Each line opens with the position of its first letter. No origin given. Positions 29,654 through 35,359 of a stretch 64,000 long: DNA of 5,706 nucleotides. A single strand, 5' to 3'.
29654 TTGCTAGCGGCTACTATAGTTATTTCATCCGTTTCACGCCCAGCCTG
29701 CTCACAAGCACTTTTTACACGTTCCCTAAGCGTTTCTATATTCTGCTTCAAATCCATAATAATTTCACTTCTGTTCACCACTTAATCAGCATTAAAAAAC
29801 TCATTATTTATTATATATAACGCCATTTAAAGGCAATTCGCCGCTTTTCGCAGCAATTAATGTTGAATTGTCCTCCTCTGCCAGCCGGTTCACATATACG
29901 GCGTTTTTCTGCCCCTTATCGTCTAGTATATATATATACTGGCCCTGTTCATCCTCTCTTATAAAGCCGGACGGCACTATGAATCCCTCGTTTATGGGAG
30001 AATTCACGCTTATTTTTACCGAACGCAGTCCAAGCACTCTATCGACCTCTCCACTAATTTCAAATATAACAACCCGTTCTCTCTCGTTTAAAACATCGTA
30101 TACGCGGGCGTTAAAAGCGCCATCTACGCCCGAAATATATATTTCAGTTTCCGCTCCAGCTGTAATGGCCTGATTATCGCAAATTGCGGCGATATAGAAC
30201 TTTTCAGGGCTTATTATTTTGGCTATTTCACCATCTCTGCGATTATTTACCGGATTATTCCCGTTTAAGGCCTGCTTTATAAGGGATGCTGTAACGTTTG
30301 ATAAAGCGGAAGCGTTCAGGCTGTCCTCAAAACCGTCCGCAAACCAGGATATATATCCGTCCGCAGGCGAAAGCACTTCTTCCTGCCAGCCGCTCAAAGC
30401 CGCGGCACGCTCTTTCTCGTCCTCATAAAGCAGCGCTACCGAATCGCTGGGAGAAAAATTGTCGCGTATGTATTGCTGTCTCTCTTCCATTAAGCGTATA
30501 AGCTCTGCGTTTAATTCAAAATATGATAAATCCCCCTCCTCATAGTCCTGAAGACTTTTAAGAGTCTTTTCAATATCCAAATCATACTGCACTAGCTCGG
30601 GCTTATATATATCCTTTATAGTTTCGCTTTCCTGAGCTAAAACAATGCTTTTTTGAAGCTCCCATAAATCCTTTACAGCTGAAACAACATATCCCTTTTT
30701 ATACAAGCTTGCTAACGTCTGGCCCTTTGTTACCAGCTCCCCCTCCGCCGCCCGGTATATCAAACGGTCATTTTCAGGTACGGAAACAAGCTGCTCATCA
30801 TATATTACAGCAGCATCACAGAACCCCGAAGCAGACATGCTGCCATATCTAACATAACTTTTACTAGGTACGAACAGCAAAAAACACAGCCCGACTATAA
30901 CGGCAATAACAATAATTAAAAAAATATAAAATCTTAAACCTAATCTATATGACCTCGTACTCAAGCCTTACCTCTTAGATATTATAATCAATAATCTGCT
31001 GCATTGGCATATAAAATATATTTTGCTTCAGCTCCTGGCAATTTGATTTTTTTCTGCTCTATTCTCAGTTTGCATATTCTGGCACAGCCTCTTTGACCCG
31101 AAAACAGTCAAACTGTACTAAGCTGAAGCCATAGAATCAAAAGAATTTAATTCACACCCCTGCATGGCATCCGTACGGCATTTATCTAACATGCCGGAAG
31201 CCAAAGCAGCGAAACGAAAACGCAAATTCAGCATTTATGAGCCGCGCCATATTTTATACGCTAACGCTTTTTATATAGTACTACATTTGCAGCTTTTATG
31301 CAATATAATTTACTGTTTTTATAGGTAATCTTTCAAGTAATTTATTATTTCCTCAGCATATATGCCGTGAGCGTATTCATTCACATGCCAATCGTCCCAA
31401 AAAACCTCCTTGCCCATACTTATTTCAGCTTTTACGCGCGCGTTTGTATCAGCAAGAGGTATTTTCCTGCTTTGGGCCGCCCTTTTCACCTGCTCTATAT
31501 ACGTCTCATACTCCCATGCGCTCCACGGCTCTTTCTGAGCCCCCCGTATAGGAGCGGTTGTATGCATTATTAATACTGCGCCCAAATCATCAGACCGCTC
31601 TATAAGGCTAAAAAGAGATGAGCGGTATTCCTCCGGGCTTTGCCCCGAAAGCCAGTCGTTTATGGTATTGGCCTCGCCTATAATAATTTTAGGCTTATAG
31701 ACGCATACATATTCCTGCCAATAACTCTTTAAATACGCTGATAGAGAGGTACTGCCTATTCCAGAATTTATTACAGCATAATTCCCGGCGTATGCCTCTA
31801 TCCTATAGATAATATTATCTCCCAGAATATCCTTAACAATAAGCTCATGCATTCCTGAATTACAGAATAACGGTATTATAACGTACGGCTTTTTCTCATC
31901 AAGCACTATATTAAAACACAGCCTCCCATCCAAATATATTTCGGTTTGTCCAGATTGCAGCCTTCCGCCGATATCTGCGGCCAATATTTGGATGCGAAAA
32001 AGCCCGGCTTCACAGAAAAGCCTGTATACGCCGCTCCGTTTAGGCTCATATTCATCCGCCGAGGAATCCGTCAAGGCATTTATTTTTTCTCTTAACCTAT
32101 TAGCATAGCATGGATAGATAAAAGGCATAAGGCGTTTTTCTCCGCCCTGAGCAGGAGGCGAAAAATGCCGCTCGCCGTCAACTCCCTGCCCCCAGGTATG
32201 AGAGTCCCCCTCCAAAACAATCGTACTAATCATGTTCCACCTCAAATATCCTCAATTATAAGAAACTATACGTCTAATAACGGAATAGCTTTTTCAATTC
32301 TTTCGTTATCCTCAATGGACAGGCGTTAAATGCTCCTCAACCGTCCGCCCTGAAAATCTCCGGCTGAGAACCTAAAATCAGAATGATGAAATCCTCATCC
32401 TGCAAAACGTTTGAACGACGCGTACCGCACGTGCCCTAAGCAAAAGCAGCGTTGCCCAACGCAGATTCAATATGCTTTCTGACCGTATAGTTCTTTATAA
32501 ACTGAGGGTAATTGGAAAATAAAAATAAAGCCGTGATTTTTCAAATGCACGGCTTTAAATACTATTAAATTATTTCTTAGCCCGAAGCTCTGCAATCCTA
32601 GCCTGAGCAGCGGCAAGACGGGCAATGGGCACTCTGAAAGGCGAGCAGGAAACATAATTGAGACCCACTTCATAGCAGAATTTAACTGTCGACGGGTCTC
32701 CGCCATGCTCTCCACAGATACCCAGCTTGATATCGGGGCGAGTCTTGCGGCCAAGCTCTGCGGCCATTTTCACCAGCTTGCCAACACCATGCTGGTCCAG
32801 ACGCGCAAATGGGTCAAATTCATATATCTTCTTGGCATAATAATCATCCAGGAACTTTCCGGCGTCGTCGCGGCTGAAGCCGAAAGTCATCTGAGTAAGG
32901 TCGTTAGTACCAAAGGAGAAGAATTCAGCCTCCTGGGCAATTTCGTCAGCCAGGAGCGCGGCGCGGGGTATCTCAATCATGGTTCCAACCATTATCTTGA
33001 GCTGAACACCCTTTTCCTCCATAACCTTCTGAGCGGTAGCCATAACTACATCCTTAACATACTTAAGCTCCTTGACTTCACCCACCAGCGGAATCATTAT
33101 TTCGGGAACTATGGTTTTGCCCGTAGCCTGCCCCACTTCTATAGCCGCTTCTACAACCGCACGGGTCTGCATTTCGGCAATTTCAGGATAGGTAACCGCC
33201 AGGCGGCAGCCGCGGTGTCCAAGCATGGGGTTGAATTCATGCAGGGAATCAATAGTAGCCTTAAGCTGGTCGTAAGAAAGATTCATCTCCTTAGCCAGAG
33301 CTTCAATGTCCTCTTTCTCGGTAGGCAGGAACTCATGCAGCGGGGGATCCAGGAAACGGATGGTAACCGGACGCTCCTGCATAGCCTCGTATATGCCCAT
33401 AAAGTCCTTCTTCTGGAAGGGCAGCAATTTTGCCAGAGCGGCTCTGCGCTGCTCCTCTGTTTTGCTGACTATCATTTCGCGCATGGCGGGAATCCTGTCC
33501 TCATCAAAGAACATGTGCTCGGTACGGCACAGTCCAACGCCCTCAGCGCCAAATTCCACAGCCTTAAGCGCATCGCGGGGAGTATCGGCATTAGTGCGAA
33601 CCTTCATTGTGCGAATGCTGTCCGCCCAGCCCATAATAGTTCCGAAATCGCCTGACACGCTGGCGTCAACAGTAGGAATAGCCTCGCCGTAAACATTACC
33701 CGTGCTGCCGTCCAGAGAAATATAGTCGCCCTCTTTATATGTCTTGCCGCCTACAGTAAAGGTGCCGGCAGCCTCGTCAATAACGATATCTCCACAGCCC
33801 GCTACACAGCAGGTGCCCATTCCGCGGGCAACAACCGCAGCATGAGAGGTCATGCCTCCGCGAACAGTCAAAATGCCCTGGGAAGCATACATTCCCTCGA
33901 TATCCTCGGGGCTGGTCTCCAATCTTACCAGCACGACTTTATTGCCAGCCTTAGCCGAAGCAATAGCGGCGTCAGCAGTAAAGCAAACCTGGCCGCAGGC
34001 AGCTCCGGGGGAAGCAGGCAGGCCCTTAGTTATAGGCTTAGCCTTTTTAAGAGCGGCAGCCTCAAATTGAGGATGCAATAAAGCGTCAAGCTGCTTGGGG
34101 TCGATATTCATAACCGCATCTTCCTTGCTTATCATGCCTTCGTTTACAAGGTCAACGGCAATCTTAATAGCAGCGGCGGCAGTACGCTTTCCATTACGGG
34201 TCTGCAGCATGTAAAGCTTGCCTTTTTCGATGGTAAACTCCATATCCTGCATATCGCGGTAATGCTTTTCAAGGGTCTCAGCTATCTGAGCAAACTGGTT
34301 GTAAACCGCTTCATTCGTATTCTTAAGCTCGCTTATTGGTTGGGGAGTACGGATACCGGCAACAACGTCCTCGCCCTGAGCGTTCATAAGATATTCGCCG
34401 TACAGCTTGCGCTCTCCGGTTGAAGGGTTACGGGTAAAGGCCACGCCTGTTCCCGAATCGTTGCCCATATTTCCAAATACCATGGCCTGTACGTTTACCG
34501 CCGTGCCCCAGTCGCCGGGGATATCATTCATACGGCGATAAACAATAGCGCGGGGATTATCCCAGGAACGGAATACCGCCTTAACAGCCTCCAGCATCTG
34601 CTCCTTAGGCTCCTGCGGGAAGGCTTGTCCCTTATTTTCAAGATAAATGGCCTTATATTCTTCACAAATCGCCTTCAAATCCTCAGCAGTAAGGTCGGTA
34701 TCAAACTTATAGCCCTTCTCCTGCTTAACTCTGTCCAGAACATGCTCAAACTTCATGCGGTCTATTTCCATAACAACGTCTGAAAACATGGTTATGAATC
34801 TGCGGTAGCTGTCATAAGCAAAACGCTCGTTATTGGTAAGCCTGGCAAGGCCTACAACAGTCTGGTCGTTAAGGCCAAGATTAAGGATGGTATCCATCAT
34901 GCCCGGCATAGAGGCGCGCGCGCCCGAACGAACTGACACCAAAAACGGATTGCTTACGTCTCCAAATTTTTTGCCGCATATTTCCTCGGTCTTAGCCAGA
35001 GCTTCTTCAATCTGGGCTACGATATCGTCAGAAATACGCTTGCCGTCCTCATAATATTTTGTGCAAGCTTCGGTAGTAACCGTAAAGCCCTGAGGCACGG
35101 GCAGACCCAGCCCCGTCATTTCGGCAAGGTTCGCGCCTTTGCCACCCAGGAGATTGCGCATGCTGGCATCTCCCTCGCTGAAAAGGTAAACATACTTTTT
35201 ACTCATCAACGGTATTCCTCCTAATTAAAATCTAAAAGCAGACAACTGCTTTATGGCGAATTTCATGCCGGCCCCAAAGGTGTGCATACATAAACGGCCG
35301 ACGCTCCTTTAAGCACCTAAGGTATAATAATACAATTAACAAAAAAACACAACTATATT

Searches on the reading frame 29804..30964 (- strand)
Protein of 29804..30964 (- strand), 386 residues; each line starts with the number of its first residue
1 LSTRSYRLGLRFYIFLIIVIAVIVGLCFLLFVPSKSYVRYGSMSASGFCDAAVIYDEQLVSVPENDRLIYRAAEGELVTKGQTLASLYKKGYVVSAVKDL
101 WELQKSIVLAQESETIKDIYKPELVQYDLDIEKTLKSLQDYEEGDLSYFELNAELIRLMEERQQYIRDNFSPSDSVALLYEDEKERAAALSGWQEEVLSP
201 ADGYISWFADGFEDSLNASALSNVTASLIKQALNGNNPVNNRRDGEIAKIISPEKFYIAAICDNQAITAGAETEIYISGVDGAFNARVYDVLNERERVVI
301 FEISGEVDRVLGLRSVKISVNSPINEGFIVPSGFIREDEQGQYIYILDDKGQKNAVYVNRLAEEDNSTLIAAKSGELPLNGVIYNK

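Call 39: search_protein_families(library=pfam, proteins=[window:29804-30964:-], max_evalue=0.00001)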
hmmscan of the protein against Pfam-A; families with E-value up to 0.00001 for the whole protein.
window:29804-30964:- (386 aa): 1 family
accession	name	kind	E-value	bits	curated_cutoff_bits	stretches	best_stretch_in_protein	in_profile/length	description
PF12700.13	HlyD_2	-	1.3e-25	90.5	25.1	1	12-370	15-383/416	HlyD family secretion protein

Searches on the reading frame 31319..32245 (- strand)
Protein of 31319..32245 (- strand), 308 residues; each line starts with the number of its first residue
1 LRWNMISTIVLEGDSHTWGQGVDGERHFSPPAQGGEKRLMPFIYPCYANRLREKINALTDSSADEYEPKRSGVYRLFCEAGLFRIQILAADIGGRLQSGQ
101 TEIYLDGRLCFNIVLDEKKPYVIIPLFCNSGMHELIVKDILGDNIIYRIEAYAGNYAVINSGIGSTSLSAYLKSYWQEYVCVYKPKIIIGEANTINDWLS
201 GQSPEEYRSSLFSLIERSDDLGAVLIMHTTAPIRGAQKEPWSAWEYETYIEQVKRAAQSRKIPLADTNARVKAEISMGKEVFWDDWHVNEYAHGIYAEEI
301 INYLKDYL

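Call 39: search_protein_families(library=pfam, proteins=[window:31319-32245:-], max_evalue=0.00001)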
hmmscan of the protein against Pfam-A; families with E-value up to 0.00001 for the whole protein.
window:31319-32245:- (308 aa): 1 family
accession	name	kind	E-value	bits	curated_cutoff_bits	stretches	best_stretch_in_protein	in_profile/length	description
PF13472.12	Lipase_GDSL_2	-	2.8e-06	28.4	32.9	0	153-293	31-176/178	GDSL-like Lipase/Acylhydrolase family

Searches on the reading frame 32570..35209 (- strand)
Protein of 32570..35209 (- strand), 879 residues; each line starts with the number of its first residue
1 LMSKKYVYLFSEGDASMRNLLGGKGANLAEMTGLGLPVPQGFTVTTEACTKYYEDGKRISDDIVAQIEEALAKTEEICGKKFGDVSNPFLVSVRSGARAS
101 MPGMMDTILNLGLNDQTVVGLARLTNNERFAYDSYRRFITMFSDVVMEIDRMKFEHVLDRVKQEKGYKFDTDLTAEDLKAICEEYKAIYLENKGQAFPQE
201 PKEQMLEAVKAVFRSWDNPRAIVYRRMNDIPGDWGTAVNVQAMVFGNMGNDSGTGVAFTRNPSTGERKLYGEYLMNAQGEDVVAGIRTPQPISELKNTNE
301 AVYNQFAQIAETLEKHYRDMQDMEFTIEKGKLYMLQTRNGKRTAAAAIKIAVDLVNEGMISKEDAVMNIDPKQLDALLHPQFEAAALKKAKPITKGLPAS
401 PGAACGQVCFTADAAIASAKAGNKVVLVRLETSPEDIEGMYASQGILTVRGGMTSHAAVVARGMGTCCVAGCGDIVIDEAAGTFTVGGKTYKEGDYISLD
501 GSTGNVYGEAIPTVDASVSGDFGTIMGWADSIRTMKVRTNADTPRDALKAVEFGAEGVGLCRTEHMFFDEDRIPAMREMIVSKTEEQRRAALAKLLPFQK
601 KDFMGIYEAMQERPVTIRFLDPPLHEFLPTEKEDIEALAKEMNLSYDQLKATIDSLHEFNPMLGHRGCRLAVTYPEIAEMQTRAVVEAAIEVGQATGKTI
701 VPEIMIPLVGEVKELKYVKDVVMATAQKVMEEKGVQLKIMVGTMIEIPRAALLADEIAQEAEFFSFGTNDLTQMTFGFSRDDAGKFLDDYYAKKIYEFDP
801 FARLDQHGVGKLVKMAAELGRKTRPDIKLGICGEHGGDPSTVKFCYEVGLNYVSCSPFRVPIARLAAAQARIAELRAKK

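Call 39: search_protein_families(library=pfam, proteins=[window:32570-35209:-], max_evalue=0.00001)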
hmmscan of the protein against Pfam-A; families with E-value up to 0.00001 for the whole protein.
window:32570-35209:- (879 aa): 3 families
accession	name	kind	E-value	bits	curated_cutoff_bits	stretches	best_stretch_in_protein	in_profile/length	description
PF02896.24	PEP-utilizers_C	-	1.2e-85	287.7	22.8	1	520-870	5-291/293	PEP-utilising enzyme, PEP-binding domain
PF01326.24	PPDK_N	-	1.5e-60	205.6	27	2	19-302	2-230/328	Pyruvate phosphate dikinase, AMP/ATP-binding domain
PF00391.29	PEP-utilizers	-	6e-23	80.7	23.1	1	424-504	4-72/72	PEP-utilising enzyme, mobile domain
